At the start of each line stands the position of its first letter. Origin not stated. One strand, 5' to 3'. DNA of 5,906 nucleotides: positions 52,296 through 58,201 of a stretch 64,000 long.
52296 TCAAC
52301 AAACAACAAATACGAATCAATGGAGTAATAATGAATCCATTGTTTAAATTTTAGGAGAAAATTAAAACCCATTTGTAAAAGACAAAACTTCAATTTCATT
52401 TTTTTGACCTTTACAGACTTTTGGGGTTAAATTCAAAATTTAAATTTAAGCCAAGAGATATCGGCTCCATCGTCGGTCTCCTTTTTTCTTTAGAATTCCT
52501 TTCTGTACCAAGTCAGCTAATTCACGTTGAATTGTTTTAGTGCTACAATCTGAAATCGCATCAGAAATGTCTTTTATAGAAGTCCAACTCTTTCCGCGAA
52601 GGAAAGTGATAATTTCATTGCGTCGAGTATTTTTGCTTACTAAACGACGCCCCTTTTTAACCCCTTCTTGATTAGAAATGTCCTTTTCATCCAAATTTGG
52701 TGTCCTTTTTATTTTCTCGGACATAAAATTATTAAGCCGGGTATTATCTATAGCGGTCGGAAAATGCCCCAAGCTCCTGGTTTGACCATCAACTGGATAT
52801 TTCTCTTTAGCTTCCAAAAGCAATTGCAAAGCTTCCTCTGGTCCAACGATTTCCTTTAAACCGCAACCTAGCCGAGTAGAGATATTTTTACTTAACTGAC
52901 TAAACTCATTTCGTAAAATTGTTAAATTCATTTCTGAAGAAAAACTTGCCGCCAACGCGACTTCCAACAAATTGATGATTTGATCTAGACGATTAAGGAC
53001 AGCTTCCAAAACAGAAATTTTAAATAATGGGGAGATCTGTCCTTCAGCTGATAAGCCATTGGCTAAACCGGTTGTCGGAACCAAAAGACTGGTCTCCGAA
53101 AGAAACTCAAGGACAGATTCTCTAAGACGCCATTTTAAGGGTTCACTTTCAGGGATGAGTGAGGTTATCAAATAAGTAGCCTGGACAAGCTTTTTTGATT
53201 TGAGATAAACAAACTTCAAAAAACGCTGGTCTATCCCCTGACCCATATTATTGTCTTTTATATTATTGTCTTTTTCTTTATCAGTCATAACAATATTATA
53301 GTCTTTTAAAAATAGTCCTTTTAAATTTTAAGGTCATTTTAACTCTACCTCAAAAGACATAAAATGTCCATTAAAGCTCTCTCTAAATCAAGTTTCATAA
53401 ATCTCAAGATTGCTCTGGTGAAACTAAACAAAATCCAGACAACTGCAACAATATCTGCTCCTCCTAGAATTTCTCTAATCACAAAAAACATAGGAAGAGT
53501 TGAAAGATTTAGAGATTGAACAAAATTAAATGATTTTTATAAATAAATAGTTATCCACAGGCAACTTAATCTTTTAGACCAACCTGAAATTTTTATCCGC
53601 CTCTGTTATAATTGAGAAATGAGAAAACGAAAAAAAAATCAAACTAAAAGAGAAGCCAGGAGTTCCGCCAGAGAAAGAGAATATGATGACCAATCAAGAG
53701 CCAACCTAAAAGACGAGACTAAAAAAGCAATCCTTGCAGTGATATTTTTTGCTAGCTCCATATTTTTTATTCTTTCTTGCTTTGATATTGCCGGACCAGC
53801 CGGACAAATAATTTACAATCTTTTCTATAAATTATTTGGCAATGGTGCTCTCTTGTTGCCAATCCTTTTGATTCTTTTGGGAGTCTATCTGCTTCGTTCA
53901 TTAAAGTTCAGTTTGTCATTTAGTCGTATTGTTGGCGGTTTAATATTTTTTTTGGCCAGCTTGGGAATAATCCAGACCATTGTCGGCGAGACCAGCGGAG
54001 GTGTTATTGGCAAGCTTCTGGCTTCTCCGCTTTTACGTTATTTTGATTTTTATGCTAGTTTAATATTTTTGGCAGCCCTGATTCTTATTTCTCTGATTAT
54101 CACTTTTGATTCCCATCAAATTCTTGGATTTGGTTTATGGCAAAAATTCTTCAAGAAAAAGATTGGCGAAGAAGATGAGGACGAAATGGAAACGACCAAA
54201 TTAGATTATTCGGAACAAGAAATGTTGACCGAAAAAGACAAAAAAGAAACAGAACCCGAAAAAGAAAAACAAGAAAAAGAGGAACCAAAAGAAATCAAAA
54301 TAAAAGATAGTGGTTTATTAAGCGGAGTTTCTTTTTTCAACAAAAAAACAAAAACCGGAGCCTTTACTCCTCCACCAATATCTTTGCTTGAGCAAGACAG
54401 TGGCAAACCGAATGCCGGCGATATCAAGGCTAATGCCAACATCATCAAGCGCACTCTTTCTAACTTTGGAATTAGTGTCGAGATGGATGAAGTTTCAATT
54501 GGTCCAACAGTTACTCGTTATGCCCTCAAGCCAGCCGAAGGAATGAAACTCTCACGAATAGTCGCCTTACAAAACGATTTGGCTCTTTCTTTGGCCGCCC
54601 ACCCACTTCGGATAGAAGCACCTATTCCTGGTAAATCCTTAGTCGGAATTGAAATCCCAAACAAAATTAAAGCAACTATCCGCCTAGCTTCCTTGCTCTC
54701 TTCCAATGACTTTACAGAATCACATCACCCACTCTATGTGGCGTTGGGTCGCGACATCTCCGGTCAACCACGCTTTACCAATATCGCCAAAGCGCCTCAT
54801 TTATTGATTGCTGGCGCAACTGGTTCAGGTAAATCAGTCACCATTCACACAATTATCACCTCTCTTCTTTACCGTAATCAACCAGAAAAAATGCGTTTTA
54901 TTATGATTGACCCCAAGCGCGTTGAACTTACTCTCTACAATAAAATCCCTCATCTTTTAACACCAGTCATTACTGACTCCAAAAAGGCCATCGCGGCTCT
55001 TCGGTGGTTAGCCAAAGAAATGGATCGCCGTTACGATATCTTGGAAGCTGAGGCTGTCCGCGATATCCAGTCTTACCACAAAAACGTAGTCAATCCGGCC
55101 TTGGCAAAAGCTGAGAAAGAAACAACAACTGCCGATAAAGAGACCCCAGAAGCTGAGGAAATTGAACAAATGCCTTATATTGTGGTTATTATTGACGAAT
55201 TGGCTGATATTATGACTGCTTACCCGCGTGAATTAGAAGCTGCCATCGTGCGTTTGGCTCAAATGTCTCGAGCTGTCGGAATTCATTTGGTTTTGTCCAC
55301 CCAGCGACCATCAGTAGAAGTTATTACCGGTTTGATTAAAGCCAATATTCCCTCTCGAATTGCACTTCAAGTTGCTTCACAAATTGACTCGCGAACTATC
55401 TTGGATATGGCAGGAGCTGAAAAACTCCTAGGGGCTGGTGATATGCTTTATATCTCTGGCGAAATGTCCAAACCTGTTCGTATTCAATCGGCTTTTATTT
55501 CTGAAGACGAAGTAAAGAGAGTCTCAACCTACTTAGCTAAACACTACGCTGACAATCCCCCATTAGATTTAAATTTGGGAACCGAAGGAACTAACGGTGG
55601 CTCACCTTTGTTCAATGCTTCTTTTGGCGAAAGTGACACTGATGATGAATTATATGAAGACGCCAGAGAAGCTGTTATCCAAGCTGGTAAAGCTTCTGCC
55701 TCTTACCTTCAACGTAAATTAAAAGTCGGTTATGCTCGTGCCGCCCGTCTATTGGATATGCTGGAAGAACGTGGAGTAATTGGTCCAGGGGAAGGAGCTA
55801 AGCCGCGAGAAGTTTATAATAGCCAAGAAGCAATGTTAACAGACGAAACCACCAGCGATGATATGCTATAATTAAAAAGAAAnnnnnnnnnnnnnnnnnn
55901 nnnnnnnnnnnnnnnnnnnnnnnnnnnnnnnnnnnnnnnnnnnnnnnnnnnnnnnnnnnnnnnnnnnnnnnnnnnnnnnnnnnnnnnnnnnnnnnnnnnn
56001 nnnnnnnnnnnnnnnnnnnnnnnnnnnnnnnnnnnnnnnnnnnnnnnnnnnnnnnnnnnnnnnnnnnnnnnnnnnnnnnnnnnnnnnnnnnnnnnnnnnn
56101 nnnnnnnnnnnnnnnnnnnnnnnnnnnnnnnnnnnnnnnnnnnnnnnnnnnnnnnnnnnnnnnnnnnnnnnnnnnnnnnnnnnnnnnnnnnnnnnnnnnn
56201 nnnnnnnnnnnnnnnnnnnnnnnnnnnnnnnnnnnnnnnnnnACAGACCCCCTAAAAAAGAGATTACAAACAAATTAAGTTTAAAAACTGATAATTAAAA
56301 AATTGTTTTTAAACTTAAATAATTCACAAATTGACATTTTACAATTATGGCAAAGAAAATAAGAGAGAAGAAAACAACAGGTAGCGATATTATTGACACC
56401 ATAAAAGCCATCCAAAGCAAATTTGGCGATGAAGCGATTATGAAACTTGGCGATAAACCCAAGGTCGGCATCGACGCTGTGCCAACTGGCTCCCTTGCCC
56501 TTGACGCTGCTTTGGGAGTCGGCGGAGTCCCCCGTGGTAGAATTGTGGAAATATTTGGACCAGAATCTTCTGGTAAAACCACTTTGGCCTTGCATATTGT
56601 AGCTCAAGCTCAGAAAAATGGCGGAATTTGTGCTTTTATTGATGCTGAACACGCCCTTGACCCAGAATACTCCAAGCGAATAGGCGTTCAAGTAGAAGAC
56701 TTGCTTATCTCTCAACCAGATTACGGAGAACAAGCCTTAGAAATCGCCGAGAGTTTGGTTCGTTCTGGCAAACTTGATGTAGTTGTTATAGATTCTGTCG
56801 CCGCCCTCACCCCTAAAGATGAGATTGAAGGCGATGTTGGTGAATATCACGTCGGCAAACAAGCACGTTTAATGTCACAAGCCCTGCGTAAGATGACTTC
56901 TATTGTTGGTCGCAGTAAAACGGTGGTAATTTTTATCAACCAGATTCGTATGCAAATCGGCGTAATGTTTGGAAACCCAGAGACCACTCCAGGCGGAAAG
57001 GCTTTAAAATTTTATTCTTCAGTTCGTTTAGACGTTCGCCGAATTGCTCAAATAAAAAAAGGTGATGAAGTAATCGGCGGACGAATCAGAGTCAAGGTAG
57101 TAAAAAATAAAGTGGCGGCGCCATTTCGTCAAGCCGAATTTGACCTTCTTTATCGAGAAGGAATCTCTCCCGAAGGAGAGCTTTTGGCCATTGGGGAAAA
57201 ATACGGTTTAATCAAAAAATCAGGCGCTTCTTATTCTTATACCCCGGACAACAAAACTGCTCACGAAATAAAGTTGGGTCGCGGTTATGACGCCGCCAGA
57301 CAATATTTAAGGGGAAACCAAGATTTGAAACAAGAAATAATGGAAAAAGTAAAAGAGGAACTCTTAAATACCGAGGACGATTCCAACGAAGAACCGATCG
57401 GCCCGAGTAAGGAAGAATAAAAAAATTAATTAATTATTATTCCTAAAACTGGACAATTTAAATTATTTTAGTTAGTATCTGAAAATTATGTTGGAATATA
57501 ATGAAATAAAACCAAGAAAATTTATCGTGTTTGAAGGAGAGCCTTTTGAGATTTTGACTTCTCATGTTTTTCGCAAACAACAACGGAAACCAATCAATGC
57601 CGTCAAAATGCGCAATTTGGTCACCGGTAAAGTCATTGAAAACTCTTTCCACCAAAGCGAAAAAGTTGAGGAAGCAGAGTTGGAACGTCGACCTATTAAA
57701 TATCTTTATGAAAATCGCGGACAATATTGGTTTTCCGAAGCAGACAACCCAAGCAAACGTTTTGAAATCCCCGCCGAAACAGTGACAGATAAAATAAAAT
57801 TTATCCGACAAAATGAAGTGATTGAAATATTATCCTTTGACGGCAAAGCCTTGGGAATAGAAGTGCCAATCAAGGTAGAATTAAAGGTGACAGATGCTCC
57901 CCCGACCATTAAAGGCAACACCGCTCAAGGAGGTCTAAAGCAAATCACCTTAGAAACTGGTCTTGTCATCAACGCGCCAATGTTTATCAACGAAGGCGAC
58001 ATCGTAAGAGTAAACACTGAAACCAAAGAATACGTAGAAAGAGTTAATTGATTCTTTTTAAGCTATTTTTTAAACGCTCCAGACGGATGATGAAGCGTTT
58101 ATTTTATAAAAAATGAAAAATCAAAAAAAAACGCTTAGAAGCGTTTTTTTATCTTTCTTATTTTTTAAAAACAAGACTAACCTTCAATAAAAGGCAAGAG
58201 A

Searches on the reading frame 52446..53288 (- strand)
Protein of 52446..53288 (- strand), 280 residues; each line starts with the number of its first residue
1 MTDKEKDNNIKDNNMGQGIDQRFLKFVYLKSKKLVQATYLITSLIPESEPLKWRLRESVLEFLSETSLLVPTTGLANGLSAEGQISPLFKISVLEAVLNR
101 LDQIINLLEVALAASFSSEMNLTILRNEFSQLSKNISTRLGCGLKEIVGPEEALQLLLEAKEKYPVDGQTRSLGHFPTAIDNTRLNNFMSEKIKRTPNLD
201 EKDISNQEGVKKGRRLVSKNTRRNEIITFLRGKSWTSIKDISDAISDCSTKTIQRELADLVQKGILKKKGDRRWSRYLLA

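Call 12: search_protein_families(library=pfam, proteins=[window:52446-53288:-], max_evalue=0.001)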
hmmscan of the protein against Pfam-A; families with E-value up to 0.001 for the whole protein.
window:52446-53288:- (280 aa): 1 family
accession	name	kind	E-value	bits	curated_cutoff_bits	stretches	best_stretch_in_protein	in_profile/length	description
PF13730.12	HTH_36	-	0.00036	20.7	25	0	232-266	22-55/55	Helix-turn-helix domain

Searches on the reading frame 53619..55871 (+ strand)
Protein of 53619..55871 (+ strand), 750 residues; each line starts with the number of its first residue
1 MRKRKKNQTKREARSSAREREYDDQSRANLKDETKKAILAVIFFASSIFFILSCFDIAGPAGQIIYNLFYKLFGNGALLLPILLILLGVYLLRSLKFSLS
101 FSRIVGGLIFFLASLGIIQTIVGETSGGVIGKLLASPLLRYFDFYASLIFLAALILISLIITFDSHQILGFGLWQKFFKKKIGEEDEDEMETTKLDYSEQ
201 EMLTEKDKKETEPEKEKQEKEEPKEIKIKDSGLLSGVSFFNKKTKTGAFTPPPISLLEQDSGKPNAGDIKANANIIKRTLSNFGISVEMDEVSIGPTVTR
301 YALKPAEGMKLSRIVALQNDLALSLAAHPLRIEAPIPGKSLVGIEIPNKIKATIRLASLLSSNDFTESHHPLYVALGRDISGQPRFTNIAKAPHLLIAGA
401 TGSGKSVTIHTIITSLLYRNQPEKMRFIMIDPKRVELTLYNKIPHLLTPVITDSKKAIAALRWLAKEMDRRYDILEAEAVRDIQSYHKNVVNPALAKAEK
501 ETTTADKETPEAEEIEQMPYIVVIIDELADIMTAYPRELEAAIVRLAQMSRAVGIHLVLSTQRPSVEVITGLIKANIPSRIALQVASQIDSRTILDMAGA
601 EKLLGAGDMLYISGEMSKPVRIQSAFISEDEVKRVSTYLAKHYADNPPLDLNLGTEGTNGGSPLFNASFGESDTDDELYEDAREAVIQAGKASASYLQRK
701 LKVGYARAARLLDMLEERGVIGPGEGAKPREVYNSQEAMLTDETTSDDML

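Call 61: search_protein_families(library=pfam, proteins=[window:53619-55871:+], max_evalue=0.01)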
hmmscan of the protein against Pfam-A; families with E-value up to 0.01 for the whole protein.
window:53619-55871:+ (750 aa): 13 families
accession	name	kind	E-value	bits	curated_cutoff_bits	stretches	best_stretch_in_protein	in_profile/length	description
PF01580.24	FtsK_SpoIIIE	-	9.5e-64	215.3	24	1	356-566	2-221/221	FtsK/SpoIIIE family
PF17854.6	FtsK_alpha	-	8e-28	97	22.9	1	252-348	2-101/101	FtsK alpha domain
PF09397.16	FtsK_gamma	-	5.6e-26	90.5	30.6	1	674-733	2-61/63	Ftsk gamma domain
PF13491.11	FtsK_4TM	-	8.5e-10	39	23.1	1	58-165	47-161/171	4TM region of DNA translocase FtsK/SpoIIIE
PF01935.23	DUF87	-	0.00014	22.5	23.2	1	393-432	24-60/220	Helicase HerA, central domain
PF12846.13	AAA_10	-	0.00046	19.8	27.5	1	391-438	20-63/362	AAA-like domain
PF04851.21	ResIII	-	0.0011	19.3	22.5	1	391-527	22-133/164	Type III restriction enzyme, res subunit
PF13245.12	AAA_19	-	0.002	18.8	25.1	0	390-542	9-113/134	AAA domain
PF00437.27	T2SSE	-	0.003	16.7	24.9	1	376-418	124-168/370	Type II/IV secretion system protein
PF05621.17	TniB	-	0.0031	17.4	22.4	0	490-568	90-168/189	Bacterial TniB protein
PF20703.3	nSTAND1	-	0.0045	17.1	27.1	1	365-559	8-157/379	Novel STAND NTPase 1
PF13191.12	AAA_16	-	0.005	17.8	32.6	0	392-529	24-142/167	AAA ATPase domain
PF05673.19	DUF815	-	0.0054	16.4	23.8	1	385-436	46-93/249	Protein of unknown function (DUF815)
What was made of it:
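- Tried and rejected: A complete FtsK with 4TM, alpha, motor and gamma domains is at 53619..55871 (call 61).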

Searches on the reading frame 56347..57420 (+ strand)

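Call 61: search_protein_families(library=pfam, proteins=[window:56347-57420:+], max_evalue=0.01)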
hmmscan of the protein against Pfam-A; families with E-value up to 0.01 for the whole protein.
window:56347-57420:+ (357 aa): 10 families
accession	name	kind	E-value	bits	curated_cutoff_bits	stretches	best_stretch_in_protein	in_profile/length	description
PF00154.27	RecA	-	1.4e-134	447.9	27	1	17-274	5-262/262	recA bacterial DNA recombination protein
PF21096.2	RecA_C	-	9.3e-13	48.5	27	1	277-339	1-56/57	RecA C-terminal domain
PF08423.17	Rad51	-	2e-11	44.1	22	1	45-232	8-211/244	Rad51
PF06745.19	ATPase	-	1.6e-07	31.4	26.6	1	45-103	1-59/231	KaiC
PF01637.24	ATPase_2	-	4.4e-05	23.8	33.2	1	65-200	21-119/225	ATPase domain predominantly from Archaea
PF13481.12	AAA_25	-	0.00014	22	27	0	60-159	29-160/195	AAA domain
PF02283.22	CobU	-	0.00022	21.2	27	1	69-204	3-129/168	Cobinamide kinase / cobinamide phosphate guanyltransferase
PF13191.12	AAA_16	-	0.00031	21.7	32.6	1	52-199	12-140/167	AAA ATPase domain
PF00005.33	ABC_tran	-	0.001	20.1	25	1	61-118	8-67/137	ABC transporter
PF13479.12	AAA_24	-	0.0026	18.1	27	1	67-154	5-76/195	AAA domain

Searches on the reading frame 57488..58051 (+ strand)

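Call 61: search_protein_families(library=pfam, proteins=[window:57488-58051:+], max_evalue=0.01)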
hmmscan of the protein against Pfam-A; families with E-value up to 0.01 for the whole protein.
window:57488-58051:+ (187 aa): 3 families
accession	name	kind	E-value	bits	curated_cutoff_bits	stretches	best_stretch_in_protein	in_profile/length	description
PF09285.17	Elong-fact-P_C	-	6.7e-24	83.8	25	1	130-185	1-56/56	Elongation factor P, C-terminal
PF08207.18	EFP_N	-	2.1e-08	34.5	23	1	5-60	3-58/58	Elongation factor P (EF-P) KOW-like domain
PF01132.26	EFP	-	3e-06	27.5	27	1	68-122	1-54/54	Elongation factor P (EF-P) OB domain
